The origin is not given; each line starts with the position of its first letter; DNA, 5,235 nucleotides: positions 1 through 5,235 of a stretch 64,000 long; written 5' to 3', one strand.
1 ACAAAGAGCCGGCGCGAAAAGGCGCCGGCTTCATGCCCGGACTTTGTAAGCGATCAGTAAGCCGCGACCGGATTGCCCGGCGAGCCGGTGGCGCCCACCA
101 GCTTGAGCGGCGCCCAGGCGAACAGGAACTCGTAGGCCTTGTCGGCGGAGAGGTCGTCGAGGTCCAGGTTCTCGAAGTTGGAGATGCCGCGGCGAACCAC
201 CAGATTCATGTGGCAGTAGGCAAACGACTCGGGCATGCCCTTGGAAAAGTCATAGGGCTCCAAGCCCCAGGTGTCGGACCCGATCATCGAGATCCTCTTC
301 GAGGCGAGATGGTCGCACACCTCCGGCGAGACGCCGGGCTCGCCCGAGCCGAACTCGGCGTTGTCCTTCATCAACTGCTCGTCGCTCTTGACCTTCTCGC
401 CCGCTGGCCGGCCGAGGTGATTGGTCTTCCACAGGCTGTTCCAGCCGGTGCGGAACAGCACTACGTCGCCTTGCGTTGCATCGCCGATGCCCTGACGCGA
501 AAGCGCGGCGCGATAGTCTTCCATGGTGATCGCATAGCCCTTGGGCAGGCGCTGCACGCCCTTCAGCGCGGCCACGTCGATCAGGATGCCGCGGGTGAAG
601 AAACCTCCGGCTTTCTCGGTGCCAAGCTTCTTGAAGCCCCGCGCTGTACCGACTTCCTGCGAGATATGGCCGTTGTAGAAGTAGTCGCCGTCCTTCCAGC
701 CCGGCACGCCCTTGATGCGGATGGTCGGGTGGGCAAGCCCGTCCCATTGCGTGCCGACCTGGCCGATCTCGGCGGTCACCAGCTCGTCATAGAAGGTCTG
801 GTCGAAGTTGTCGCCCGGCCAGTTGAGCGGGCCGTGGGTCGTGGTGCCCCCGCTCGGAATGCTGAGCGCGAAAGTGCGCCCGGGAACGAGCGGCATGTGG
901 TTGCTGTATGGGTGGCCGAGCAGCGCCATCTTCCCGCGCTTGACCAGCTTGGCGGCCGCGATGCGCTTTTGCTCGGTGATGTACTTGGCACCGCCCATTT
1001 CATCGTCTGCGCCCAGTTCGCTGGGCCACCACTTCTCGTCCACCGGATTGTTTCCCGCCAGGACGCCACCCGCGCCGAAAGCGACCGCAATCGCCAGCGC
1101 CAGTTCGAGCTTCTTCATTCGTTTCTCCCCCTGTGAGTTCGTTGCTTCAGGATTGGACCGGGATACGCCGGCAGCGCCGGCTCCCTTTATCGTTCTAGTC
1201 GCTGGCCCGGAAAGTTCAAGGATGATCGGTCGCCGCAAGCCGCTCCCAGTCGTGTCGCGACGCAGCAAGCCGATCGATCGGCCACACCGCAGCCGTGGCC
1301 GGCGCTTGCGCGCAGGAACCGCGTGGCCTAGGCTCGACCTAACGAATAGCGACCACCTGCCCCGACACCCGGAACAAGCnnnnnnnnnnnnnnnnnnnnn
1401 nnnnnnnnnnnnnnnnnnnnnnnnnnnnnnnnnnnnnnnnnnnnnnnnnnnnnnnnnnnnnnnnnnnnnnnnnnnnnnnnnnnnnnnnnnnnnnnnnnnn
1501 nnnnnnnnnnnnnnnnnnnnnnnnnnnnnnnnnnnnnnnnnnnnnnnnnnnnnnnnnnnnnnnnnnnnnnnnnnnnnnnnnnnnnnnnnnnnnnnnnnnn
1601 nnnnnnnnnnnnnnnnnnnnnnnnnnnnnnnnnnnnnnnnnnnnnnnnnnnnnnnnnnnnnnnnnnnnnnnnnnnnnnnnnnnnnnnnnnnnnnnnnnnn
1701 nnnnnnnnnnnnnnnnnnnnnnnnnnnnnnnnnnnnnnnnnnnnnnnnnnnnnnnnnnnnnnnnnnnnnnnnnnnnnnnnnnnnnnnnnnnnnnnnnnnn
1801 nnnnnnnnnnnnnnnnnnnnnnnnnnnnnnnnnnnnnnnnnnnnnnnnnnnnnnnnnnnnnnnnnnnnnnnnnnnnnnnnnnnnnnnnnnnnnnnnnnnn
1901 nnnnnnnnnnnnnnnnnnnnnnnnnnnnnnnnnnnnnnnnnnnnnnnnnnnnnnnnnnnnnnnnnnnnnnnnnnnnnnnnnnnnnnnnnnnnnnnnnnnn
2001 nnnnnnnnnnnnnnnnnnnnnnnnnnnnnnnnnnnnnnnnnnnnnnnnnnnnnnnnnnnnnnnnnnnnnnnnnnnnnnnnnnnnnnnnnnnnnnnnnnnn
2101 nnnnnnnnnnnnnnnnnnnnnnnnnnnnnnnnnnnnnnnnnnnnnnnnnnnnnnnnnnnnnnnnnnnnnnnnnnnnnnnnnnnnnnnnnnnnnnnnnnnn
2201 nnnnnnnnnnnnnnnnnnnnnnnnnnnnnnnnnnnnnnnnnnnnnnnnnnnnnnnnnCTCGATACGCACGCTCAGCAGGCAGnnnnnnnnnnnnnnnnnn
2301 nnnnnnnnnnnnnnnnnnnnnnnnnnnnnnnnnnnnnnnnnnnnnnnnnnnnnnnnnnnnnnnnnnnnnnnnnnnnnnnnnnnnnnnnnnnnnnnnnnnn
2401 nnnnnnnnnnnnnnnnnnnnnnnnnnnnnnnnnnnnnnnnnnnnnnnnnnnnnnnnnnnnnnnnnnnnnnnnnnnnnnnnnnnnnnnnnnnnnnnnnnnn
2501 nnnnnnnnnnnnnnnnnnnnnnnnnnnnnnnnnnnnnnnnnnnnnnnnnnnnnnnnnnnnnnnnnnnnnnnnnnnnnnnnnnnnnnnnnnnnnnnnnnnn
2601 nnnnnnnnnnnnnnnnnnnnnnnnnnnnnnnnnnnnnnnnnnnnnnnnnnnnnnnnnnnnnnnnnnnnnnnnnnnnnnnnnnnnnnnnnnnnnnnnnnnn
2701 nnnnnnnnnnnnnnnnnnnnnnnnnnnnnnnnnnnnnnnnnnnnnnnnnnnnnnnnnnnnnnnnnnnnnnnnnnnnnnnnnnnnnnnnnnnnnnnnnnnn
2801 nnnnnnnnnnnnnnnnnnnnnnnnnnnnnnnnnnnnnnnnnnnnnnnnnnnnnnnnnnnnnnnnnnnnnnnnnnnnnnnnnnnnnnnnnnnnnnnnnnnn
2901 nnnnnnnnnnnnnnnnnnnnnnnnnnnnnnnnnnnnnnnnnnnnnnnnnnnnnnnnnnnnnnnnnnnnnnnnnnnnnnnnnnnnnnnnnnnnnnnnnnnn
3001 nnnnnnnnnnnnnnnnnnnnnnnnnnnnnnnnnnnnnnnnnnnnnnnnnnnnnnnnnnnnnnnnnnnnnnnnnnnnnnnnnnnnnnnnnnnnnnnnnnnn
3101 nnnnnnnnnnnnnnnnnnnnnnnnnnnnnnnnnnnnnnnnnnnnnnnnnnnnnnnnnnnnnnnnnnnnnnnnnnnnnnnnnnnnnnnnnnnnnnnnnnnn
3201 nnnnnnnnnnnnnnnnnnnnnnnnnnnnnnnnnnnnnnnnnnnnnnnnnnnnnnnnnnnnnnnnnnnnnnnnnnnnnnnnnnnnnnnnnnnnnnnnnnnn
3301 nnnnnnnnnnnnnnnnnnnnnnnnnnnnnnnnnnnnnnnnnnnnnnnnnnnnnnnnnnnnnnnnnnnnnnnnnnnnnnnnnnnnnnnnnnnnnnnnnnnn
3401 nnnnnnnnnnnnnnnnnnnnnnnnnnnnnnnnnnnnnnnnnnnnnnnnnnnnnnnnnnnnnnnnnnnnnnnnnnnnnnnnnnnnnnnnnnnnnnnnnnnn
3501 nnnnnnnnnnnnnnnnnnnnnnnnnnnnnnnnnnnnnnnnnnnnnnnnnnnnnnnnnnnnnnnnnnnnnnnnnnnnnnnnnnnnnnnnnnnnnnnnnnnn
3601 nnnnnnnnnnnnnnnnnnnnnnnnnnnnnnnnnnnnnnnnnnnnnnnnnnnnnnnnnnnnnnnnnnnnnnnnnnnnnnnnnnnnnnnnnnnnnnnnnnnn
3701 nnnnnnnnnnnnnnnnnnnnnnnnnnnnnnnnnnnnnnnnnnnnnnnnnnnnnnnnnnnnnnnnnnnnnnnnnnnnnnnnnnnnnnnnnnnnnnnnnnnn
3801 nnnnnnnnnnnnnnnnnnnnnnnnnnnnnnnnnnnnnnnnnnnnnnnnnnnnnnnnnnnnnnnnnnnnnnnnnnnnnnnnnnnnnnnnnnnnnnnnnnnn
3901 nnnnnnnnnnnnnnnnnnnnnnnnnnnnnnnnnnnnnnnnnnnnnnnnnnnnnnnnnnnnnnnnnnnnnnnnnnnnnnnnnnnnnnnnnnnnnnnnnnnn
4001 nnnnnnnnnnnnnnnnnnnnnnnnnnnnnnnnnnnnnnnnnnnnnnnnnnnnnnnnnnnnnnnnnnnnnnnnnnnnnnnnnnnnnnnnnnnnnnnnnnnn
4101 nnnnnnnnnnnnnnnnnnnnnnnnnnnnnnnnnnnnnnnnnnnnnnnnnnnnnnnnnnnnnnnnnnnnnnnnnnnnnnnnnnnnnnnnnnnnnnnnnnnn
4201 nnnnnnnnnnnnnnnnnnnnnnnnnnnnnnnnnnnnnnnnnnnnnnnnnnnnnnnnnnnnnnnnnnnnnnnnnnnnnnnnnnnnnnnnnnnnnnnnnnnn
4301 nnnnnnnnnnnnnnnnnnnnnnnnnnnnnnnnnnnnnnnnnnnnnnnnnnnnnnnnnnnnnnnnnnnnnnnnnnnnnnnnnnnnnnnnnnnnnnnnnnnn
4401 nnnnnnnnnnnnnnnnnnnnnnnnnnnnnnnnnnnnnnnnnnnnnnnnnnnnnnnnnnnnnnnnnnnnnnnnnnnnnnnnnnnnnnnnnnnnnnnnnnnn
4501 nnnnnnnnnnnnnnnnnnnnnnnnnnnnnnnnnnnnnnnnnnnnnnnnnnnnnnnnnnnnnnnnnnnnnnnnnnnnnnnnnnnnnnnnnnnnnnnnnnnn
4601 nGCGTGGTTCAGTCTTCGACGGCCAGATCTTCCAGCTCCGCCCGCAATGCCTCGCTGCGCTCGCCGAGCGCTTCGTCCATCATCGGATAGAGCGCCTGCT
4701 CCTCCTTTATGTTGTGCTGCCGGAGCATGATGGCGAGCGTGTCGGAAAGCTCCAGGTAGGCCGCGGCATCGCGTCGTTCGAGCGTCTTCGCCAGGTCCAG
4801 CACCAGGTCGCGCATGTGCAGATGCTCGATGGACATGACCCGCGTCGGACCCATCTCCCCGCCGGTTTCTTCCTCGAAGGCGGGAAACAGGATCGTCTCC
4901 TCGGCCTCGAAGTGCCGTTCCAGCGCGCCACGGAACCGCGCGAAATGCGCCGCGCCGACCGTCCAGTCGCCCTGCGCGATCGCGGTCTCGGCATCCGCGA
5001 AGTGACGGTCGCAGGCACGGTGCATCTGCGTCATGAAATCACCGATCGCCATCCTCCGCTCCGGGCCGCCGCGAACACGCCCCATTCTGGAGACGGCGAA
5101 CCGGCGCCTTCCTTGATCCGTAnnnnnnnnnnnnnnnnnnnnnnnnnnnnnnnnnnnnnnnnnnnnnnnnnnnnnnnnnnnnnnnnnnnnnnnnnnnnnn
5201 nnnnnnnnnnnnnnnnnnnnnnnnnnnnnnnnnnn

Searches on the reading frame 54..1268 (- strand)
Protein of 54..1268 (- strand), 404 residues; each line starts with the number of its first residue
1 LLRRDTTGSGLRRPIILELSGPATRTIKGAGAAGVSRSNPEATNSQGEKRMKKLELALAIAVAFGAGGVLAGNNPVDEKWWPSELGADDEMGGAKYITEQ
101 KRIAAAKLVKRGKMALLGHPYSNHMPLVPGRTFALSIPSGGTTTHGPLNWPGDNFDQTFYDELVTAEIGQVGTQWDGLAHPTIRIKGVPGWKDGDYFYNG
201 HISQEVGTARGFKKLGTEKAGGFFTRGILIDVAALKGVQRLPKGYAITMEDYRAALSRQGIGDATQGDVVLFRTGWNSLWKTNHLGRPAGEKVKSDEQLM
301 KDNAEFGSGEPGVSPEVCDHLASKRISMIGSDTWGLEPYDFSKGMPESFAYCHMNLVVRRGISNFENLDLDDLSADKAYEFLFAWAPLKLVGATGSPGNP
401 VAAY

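Call 6: search_protein_families(library=pfam, proteins=[window:54-1268:-], max_evalue=0.001)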
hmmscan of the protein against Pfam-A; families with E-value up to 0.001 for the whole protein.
window:54-1268:- (404 aa): 1 family
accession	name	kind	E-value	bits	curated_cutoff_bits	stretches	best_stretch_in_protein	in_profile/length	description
PF04199.19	Cyclase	-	8.3e-20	71.9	23.1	1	117-337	3-141/142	Putative cyclase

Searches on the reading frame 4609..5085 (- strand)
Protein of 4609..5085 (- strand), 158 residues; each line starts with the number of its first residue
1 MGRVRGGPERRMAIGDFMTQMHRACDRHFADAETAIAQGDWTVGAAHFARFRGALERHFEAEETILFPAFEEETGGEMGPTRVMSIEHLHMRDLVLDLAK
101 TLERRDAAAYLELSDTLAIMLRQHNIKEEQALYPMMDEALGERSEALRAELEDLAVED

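Call 6: search_protein_families(library=pfam, proteins=[window:4609-5085:-], max_evalue=0.001)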
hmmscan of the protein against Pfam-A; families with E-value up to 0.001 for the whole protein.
window:4609-5085:- (158 aa): 1 family
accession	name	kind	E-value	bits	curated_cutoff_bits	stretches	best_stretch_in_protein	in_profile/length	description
PF01814.28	Hemerythrin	-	5.6e-21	75.8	25.3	1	16-135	4-126/127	Hemerythrin HHE cation binding domain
